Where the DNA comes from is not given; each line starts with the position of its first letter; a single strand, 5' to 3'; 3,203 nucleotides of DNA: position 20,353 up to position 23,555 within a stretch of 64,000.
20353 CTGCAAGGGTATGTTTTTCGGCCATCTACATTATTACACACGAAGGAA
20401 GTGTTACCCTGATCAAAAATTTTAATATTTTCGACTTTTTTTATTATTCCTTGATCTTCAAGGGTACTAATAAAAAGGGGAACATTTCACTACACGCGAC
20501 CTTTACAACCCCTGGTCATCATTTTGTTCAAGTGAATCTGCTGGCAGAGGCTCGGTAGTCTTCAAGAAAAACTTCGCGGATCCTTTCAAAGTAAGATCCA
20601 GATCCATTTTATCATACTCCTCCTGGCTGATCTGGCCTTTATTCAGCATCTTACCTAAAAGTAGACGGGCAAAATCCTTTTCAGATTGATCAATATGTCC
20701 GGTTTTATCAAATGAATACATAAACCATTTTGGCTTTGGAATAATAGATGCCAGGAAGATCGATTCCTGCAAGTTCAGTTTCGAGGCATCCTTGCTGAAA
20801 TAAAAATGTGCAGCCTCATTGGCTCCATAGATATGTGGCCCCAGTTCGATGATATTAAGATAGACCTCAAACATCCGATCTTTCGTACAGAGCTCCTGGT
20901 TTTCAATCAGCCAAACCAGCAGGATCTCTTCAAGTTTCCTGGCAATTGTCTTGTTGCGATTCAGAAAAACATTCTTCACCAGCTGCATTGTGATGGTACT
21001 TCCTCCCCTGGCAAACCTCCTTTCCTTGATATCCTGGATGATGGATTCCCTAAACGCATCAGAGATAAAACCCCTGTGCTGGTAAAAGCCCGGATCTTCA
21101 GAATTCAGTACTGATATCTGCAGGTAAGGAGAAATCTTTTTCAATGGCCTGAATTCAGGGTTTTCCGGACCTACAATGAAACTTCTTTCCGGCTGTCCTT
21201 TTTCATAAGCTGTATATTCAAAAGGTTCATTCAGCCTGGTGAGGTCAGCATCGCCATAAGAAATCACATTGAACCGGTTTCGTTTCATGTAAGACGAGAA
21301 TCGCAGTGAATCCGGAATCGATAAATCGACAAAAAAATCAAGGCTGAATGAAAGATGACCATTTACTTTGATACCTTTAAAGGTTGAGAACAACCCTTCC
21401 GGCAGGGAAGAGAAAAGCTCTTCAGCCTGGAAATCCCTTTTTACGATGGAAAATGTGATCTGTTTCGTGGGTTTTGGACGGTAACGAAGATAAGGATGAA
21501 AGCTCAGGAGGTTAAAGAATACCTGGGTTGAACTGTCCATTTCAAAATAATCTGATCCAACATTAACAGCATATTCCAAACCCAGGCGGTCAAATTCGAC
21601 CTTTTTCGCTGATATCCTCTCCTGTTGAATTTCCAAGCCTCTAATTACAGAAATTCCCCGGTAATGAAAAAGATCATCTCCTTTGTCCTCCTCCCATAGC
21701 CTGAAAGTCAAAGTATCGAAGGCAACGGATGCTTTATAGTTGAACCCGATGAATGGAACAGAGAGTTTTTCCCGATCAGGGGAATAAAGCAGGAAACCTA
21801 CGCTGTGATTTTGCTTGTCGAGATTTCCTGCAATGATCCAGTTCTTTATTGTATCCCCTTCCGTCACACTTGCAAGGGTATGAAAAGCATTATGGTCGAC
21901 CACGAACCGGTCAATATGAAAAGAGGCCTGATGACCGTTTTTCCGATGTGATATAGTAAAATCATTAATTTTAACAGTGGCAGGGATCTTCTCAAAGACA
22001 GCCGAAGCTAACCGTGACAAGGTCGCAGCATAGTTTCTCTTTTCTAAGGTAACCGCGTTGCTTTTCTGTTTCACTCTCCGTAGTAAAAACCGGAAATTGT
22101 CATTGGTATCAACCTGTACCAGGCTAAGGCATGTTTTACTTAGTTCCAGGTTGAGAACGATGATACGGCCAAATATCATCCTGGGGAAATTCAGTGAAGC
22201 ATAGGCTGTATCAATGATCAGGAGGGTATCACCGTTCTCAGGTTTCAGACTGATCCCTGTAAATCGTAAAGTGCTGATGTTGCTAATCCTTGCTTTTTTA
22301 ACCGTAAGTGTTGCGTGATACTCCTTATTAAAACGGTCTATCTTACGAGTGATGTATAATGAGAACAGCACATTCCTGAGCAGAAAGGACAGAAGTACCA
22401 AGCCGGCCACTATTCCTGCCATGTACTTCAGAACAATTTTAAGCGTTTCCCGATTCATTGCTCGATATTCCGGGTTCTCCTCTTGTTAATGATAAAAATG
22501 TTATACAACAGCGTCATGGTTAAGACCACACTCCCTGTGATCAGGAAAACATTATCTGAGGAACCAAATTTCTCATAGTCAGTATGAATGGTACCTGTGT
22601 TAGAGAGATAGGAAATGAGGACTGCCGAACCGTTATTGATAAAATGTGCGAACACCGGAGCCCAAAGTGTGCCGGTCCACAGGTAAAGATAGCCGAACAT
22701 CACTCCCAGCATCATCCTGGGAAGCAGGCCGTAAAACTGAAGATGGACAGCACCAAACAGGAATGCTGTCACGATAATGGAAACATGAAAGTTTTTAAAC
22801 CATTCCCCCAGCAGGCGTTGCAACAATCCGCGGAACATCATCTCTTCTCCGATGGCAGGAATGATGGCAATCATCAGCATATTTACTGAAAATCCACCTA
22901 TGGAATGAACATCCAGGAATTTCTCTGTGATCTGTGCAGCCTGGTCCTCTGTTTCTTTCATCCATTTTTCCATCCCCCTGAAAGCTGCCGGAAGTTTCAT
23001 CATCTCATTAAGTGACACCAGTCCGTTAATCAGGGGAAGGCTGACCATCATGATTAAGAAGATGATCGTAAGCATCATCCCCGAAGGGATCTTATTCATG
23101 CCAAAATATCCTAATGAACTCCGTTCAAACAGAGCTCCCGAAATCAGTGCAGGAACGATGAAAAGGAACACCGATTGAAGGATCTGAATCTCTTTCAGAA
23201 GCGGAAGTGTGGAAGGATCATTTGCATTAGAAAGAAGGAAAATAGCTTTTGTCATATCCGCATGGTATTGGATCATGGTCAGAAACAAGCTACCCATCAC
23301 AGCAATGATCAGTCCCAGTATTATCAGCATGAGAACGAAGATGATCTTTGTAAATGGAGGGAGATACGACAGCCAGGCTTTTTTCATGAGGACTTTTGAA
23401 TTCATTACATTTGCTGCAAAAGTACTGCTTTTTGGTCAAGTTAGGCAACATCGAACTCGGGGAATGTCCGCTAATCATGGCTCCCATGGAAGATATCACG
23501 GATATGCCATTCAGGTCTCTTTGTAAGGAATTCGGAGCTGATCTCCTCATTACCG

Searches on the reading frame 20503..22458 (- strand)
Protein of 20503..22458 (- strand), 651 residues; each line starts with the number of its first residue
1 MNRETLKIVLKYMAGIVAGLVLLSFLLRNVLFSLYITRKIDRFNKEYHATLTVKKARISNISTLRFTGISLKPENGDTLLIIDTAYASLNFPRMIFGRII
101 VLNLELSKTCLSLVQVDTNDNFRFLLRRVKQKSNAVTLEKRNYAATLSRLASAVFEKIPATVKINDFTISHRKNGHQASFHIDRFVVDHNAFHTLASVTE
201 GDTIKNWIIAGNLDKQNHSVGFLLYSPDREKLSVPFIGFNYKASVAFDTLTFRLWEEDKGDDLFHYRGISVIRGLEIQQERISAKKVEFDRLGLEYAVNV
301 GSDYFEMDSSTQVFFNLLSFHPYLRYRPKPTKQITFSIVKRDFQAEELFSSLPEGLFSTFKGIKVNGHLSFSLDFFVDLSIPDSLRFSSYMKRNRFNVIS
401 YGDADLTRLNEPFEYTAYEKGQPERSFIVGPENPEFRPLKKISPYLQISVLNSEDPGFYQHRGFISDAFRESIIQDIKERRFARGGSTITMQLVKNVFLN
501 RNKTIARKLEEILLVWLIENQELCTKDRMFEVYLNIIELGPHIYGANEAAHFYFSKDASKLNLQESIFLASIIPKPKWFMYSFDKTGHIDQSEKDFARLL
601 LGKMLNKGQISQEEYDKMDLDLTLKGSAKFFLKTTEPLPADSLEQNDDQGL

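Call 15: search_protein_families(library=pfam, proteins=[window:20503-22458:-])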
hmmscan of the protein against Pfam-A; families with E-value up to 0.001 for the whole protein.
window:20503-22458:- (651 aa): 1 family
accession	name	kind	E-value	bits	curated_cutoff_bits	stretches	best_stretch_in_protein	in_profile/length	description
PF00912.28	Transgly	-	6.7e-43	146.6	27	1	431-579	11-157/178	Transglycosylase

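Call 67: find_encoding_contigs(protein=window:20503-22458:-, flank=3000, max_places=10)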
Protein window:20503-22458:- (651 aa): 4 contigs read that carry it; 3 places shown.
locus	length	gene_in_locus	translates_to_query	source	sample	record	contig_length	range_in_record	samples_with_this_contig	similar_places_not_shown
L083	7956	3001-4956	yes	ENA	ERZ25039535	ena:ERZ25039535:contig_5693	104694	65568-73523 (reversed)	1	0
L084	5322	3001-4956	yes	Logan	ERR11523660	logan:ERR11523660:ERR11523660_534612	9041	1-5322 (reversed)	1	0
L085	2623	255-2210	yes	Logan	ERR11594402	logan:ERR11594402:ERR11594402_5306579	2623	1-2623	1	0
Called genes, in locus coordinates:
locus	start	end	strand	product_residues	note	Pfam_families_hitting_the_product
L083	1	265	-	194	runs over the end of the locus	PF00265:TK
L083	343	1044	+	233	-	-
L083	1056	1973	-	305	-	PF01207:Dus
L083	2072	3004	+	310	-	PF02517:Rce1-like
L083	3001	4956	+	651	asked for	PF00912:Transgly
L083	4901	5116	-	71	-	-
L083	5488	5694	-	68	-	-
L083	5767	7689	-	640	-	PF00515:TPR_1, PF13414:TPR_11, PF00515:TPR_1, PF07719:TPR_2 (weak), PF00515:TPR_1, PF13371:TPR_9, PF00515:TPR_1, PF07719:TPR_2, +12 more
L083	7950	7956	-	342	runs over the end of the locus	PF00710:Asparaginase, PF17763:Asparaginase_C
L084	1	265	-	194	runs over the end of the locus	PF00265:TK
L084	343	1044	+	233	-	-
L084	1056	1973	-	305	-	PF01207:Dus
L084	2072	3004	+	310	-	PF02517:Rce1-like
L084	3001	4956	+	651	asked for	PF00912:Transgly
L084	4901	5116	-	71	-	-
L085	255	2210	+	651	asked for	PF00912:Transgly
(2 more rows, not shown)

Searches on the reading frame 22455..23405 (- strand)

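Call 15: search_protein_families(library=pfam, proteins=[window:22455-23405:-])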
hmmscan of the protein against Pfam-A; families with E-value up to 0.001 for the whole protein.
window:22455-23405:- (316 aa): 1 family
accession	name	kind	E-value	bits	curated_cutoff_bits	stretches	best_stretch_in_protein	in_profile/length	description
PF02517.21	Rce1-like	-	4.2e-22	78.7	22.4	1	174-259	6-92/93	Type II CAAX prenyl endopeptidase Rce1-like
